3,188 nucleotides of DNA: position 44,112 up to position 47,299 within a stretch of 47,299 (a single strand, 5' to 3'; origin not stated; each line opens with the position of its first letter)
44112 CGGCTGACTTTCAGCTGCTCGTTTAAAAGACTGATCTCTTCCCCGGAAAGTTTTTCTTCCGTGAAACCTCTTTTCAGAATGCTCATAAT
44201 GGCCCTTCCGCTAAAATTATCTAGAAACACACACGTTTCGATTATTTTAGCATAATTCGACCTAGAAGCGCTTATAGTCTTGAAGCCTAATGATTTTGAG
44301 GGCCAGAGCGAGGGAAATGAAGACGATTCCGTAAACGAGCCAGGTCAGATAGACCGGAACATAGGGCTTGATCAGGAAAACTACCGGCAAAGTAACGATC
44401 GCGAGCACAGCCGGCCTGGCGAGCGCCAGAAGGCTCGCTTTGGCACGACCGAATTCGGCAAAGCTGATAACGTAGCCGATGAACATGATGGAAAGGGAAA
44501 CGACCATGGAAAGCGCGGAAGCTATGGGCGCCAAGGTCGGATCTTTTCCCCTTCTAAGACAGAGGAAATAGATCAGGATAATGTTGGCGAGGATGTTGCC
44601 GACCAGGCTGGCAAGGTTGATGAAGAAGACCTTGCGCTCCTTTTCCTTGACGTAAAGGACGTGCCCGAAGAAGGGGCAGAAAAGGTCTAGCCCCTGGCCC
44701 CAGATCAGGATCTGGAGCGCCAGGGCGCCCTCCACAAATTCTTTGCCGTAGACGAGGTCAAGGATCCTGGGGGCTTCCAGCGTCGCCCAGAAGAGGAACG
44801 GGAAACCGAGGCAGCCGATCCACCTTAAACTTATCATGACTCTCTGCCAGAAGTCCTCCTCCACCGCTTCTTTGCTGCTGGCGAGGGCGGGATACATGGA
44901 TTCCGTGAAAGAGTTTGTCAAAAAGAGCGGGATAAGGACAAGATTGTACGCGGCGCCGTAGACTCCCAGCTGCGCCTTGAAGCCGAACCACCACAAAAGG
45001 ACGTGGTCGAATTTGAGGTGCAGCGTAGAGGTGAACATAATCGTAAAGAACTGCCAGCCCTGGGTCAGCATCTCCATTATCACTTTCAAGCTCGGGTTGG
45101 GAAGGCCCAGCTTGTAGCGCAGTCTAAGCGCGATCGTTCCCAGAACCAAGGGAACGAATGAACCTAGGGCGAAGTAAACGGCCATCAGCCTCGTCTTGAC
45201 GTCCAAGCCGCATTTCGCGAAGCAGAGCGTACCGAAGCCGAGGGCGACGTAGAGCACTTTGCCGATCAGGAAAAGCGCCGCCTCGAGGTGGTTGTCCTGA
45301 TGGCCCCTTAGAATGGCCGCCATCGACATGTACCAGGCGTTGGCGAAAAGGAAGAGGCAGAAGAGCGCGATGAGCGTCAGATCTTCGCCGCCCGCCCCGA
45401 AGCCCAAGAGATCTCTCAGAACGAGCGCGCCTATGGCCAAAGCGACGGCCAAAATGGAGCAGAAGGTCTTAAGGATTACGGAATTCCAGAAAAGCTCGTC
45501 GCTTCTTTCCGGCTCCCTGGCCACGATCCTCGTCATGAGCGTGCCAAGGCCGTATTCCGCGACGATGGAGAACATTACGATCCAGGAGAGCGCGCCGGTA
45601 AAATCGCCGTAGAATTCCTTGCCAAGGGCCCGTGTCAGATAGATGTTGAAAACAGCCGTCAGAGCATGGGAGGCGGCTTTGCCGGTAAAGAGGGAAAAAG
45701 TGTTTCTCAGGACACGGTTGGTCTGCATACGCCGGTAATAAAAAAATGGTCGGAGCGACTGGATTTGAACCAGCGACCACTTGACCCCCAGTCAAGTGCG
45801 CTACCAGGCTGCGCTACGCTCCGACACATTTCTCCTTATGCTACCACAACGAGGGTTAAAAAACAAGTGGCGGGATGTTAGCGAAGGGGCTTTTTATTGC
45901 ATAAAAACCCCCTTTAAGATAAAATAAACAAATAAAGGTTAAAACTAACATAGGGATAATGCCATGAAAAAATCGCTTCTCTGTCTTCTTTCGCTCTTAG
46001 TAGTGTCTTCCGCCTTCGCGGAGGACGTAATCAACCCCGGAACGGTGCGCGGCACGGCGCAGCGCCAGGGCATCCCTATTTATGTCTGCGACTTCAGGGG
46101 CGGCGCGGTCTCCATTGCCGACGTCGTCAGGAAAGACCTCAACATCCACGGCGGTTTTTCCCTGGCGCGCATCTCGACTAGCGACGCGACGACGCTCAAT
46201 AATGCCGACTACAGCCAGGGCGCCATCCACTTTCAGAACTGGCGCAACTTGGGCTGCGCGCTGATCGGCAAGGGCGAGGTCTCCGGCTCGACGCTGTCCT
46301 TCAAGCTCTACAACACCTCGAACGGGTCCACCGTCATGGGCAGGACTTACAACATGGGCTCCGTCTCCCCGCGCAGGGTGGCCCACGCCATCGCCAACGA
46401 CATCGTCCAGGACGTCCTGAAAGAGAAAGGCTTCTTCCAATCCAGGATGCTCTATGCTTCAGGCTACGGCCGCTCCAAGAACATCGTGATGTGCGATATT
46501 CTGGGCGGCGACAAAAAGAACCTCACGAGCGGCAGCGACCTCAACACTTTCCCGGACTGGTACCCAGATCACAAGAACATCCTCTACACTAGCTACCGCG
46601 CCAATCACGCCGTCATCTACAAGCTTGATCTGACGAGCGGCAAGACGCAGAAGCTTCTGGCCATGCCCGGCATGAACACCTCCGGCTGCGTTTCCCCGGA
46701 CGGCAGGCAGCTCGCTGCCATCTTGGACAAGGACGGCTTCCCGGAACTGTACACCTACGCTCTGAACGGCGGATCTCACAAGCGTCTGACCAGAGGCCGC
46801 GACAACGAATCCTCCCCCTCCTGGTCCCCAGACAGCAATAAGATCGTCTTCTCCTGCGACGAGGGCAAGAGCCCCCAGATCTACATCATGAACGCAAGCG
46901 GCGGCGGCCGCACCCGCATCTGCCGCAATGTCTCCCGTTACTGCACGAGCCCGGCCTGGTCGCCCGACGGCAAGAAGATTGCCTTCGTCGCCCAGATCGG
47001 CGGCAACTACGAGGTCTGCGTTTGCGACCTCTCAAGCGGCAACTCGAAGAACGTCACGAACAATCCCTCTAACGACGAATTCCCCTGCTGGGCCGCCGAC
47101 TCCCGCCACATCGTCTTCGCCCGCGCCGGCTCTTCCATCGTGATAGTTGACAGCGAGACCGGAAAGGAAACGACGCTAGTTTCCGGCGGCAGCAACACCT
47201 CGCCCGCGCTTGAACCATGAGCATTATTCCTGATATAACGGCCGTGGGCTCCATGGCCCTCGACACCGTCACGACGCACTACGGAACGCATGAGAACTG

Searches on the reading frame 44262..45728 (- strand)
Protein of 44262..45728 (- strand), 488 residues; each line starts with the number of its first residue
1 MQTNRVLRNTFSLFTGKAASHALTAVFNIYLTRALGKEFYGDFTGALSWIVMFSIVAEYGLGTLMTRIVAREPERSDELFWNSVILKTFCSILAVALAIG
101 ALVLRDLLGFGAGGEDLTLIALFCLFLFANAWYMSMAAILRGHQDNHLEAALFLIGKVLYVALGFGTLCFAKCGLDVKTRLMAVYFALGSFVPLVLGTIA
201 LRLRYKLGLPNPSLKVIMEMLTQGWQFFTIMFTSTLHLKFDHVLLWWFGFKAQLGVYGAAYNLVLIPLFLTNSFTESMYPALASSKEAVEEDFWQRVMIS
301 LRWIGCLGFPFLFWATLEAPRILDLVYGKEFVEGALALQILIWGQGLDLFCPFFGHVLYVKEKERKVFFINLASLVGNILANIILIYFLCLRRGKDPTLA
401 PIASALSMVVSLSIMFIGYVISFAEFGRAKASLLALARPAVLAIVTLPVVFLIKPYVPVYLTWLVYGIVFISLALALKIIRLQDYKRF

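Call 69: search_protein_families(library=pfam, proteins=[window:44262-45728:-], max_evalue=0.001)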
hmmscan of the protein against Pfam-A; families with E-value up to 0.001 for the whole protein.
window:44262-45728:- (488 aa): 2 families
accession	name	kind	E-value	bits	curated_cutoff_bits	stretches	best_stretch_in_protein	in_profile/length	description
PF01943.22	Polysacc_synt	-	1.3e-26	94.1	28.2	1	6-284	1-272/274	Polysaccharide biosynthesis protein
PF13440.11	Polysacc_synt_3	-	8.5e-13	48.6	23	1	31-333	2-290/293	Polysaccharide biosynthesis protein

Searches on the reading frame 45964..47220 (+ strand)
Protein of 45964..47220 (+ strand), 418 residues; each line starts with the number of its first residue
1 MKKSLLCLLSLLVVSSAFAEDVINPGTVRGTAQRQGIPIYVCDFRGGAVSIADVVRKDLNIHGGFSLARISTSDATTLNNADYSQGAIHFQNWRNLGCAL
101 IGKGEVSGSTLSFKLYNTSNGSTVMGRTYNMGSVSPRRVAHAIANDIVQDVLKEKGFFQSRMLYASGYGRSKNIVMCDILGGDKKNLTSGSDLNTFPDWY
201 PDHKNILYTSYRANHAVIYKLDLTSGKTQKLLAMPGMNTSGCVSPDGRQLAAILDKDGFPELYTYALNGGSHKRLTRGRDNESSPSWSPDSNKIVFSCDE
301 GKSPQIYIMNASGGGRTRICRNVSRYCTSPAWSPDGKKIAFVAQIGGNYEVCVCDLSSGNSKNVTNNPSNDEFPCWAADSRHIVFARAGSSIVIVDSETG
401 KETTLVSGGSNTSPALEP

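Call 69: search_protein_families(library=pfam, proteins=[window:45964-47220:+], max_evalue=0.001)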
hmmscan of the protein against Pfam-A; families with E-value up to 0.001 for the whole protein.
window:45964-47220:+ (418 aa): 6 families
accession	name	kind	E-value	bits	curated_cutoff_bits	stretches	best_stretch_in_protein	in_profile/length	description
PF07676.18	PD40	-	9.6e-32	108.7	20.9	2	273-308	2-38/38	WD40-like Beta Propeller Repeat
PF25174.1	Beta-prop_THOC3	-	1.5e-10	41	305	2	199-341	54-188/272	THOC3 beta-propeller domain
PF00930.27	DPPIV_N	-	4.3e-10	39.3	22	0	245-307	245-310/354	Dipeptidyl peptidase IV (DPP IV) N-terminal region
PF04052.18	TolB_N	-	2.5e-05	24.8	22.4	1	34-121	10-103/106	TolB amino-terminal domain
PF10647.15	Gmad1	-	0.00013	22.3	20.5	0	239-300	26-83/251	Lipoprotein LpqB beta-propeller domain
PF23414.1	Beta-prop_EML_2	-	0.00017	21.5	90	1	218-365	22-162/266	Echinoderm microtubule-associated protein second beta-propeller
